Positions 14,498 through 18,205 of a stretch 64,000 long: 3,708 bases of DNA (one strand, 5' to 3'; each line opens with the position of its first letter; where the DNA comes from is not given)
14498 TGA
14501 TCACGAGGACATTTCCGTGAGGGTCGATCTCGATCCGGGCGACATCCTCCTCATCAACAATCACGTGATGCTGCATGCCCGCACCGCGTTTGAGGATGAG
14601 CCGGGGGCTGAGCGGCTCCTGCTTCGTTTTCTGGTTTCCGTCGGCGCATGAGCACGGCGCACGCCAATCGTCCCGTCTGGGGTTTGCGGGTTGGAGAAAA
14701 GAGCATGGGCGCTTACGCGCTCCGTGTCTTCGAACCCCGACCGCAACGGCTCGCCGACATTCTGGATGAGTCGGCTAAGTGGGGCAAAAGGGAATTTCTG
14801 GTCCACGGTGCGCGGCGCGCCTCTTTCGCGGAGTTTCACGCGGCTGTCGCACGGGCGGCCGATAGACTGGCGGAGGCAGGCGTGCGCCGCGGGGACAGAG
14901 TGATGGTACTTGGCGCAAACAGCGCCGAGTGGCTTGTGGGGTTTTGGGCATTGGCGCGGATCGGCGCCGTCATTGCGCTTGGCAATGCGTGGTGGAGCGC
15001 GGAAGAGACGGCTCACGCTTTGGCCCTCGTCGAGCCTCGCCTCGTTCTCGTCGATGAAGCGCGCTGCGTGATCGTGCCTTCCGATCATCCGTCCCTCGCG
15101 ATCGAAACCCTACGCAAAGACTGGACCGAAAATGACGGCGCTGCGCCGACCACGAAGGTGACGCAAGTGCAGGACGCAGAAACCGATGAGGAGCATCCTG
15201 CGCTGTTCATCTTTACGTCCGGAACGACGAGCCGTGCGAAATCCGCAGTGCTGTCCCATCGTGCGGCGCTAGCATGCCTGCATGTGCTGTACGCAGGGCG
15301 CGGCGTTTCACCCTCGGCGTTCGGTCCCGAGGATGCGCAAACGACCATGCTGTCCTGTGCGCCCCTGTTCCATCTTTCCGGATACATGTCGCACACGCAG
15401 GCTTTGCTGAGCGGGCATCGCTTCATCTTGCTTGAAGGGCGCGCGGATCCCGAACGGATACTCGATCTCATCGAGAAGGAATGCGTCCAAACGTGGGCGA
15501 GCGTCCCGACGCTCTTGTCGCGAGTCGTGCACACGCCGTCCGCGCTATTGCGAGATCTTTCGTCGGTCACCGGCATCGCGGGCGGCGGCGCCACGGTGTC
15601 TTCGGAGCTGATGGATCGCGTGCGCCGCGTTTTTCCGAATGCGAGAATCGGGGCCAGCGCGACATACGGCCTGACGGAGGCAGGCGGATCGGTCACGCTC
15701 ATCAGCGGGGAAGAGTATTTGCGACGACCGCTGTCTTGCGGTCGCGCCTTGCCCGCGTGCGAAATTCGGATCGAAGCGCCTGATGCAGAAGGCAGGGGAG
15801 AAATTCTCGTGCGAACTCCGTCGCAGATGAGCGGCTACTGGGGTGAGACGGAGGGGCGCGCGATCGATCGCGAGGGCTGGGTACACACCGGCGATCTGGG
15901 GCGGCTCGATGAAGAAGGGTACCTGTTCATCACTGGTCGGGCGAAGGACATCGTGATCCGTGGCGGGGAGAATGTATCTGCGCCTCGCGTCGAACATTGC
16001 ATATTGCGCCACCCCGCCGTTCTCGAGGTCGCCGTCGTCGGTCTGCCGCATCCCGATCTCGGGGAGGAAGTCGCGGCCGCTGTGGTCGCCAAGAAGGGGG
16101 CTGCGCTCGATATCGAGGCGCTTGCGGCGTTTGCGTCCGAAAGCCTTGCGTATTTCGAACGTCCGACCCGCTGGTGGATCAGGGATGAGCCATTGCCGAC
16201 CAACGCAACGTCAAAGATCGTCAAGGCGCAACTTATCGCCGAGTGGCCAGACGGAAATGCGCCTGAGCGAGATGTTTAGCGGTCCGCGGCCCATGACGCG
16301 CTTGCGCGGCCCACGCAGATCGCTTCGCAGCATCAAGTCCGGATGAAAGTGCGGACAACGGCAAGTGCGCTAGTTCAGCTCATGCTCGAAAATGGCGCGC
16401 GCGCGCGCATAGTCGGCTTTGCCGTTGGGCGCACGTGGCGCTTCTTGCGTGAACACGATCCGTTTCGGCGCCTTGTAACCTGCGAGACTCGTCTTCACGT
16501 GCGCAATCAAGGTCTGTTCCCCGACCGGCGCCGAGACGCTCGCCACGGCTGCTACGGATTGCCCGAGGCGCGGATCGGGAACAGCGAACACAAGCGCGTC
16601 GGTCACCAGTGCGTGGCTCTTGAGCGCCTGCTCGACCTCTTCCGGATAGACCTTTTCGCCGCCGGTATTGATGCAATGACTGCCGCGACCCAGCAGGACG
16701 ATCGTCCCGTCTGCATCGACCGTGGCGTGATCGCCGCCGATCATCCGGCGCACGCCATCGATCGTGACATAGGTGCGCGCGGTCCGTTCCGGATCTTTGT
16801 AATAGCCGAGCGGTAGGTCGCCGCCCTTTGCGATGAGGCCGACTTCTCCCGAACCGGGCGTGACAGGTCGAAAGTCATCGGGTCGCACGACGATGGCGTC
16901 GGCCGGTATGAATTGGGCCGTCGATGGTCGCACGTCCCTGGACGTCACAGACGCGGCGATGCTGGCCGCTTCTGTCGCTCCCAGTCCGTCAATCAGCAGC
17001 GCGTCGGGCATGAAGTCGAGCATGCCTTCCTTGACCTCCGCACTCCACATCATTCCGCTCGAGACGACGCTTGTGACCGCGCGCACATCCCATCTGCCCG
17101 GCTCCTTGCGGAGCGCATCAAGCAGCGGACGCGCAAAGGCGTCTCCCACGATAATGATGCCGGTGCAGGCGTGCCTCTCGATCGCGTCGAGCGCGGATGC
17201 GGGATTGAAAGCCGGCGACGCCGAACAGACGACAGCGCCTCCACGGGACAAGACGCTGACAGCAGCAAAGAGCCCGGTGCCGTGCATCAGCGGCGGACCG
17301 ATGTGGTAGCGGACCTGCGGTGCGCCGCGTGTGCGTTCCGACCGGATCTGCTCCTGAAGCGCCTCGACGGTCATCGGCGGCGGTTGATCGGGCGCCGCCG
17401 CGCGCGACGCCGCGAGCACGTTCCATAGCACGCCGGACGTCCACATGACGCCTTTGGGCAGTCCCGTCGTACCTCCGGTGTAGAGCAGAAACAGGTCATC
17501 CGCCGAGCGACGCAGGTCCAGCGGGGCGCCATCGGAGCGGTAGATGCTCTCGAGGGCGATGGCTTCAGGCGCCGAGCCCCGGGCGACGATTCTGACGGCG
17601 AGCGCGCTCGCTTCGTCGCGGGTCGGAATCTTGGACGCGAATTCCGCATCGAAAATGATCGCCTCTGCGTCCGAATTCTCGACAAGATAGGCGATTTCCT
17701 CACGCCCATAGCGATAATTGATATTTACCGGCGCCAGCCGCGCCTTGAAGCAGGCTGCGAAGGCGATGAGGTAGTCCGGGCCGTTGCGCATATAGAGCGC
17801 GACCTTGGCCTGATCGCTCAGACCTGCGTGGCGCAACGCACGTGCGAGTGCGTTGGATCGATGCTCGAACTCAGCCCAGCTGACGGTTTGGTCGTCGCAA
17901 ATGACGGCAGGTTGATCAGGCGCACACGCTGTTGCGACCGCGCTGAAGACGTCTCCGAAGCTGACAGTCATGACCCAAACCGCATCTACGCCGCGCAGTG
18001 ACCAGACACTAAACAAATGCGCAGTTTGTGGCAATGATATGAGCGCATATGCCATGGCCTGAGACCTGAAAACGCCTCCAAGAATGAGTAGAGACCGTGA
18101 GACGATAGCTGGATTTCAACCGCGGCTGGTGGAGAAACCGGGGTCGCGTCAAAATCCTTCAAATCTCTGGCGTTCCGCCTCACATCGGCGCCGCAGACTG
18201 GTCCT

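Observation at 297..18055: Peroxisome-like alpha/beta-oxidation toolkit with a TonB-dependent receptor: candidate pathway for a methyl-branched or isoprenoid lipid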

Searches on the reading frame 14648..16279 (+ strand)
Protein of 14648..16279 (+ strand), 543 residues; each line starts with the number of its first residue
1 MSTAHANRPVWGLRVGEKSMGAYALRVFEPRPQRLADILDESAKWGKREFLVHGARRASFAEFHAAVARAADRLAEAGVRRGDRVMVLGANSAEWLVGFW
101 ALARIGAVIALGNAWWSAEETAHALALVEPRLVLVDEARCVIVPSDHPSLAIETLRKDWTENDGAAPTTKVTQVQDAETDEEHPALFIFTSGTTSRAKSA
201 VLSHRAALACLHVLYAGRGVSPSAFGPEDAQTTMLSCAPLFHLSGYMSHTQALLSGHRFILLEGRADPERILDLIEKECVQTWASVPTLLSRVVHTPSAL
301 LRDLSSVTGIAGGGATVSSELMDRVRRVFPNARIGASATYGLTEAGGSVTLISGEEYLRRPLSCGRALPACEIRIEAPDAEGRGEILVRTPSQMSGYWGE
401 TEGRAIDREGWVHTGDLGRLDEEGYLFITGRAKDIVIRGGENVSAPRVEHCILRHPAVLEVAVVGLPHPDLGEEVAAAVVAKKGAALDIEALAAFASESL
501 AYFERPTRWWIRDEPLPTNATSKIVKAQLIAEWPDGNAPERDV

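Call 4: search_protein_families(library=pfam, proteins=[window:14648-16279:+], max_evalue=0.01)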
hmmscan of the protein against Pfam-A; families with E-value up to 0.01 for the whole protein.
window:14648-16279:+ (543 aa): 2 families
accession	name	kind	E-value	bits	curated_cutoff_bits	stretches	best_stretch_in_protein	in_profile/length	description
PF00501.34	AMP-binding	-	3.3e-70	237.3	29.9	1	43-398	6-384/384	AMP-binding enzyme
PF13193.12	AMP-binding_C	-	1.9e-12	48.4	24.5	1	448-523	2-76/76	AMP-binding enzyme C-terminal domain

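Call 7: search_protein_families(library=ncbifam, proteins=[window:14648-16279:+], max_evalue=0.001)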
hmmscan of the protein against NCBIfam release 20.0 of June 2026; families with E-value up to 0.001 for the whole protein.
window:14648-16279:+ (543 aa): 104 families (the best 25 are shown)
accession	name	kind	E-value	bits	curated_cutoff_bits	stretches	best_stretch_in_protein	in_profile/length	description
NF052580.1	Str24CoAsynCasG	equivalog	5.5e-128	427.7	750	1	19-529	28-546/548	steroid-24-oyl-CoA synthetase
NF004837.0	PRK06187.1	subfamily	8e-97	324.7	476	1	32-532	7-521/531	long-chain-fatty-acid--CoA ligase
NF006182.0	PRK08316.1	subfamily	4.5e-84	282.8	663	1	31-531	9-515/523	fatty acyl-CoA synthetase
NF005801.1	PRK07656.1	equivalog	5.4e-82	276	657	1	40-529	9-499/500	FadD3 family acyl-CoA ligase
NF009233.0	PRK12583.1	subfamily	1.2e-69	235.2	832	2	173-529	192-546/558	fatty acid CoA ligase family protein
NF005676.0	PRK07470.1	equivalog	7e-68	229.5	774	1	31-531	18-527/544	acyl-CoA synthetase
NF004797.0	PRK06145.1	equivalog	1.1e-67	228.6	850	1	48-533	18-495/499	acyl-CoA synthetase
NF005702.0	PRK07514.1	subfamily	5.2e-67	226.3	558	1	50-530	22-497/506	malonyl-CoA synthase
TIGR01923.1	menE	equivalog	7.3e-67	226.1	330.15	1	59-529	1-442/442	o-succinylbenzoate--CoA ligase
NF004114.0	PRK05605.1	equivalog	6.7e-66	222.8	766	2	164-528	203-564/575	long-chain-fatty-acid--CoA ligase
NF002966.0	PRK03640.1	equivalog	3.2e-65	220.6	556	1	48-531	18-478/483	o-succinylbenzoate--CoA ligase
NF005307.0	PRK06839.1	equivalog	3.3e-65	220.6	748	1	56-531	26-491/496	o-succinylbenzoate--CoA ligase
NF005857.1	PRK07786.1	exception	1.3e-63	215.2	733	1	56-530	33-509/513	fatty-acid--CoA ligase FadD5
NF006181.0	PRK08314.1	subfamily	4.8e-60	203.4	705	2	172-529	194-550/563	long-chain-fatty-acid--CoA ligase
NF005714.0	PRK07529.1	subfamily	7.7e-59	199.6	632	2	132-529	166-572/640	acyl-CoA synthetase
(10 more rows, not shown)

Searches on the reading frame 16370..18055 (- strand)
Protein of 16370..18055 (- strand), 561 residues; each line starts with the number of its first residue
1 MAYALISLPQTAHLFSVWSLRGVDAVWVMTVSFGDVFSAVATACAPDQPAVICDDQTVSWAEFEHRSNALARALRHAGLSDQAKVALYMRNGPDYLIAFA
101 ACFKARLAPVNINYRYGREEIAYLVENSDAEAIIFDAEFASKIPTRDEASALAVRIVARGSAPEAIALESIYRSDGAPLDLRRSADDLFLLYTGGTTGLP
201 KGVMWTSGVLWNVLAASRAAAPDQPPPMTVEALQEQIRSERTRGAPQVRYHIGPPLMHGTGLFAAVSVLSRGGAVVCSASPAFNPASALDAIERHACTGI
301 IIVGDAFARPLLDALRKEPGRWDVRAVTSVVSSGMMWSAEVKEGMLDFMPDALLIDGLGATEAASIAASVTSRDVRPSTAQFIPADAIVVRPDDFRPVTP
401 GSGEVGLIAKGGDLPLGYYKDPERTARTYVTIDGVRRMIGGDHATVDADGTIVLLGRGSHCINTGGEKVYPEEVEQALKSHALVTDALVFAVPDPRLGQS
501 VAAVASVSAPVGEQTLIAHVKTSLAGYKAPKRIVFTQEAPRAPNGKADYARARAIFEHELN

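Call 4: search_protein_families(library=pfam, proteins=[window:16370-18055:-], max_evalue=0.01)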
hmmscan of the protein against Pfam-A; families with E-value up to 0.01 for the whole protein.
window:16370-18055:- (561 aa): 3 families
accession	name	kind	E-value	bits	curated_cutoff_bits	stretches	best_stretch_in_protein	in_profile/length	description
PF00501.34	AMP-binding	-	1.8e-53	182.1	29.9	1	43-417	6-382/384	AMP-binding enzyme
PF13193.12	AMP-binding_C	-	1.8e-13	51.7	24.5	1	473-546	1-76/76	AMP-binding enzyme C-terminal domain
PF23562.2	AMP-binding_C_3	-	0.002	18.9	20.8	0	465-504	8-48/124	AMP-binding enzyme C-terminal domain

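Call 7: search_protein_families(library=ncbifam, proteins=[window:16370-18055:-], max_evalue=0.001)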
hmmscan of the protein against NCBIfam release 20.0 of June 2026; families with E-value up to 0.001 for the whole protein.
window:16370-18055:- (561 aa): 99 families (the best 25 are shown)
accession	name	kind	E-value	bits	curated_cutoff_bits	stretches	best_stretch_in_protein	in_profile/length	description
NF005863.0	PRK07798.1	subfamily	7.8e-169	562.7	543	1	29-558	2-533/540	acyl-CoA synthetase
NF004837.0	PRK06187.1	subfamily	3.2e-61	207.2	476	1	34-554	11-520/531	long-chain-fatty-acid--CoA ligase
NF006182.0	PRK08316.1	subfamily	7.4e-57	193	663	2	42-210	21-196/523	fatty acyl-CoA synthetase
NF052580.1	Str24CoAsynCasG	equivalog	1.5e-51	175.4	750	1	46-547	54-541/548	steroid-24-oyl-CoA synthetase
NF005676.0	PRK07470.1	equivalog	8.8e-51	173.1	774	2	41-303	29-274/544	acyl-CoA synthetase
NF006181.0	PRK08314.1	subfamily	3.7e-50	170.7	705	2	163-548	181-546/563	long-chain-fatty-acid--CoA ligase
NF004797.0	PRK06145.1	equivalog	3.4e-48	164.2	850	2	255-547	198-486/499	acyl-CoA synthetase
NF038341.1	ligase_FadD4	exception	4.1e-48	164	850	1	44-547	7-495/506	fatty-acid--CoA ligase FadD4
NF004511.1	PRK05852.1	equivalog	4.3e-48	164.2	650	2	255-552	204-500/505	FadD7 family fatty acid--CoA ligase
NF009921.1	PRK13382.1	exception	6.3e-47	160.5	850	1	28-548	33-524/529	acyl-CoA ligase FadD12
NF005702.0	PRK07514.1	subfamily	1.2e-46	159.2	558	2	255-550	206-494/506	malonyl-CoA synthase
NF009233.0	PRK12583.1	subfamily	2.8e-46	158.1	832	2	184-559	200-553/558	fatty acid CoA ligase family protein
NF005857.1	PRK07786.1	exception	3.1e-46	157.9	733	2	251-553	212-509/513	fatty-acid--CoA ligase FadD5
NF052269.1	Staph_lig_FadD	equivalog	3.8e-46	157.5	650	2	252-555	196-492/499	long-chain-fatty-acid--CoA ligase FadD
NF009071.0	PRK12406.1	subfamily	6.4e-45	153.5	701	1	51-553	6-499/510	acyl-CoA synthetase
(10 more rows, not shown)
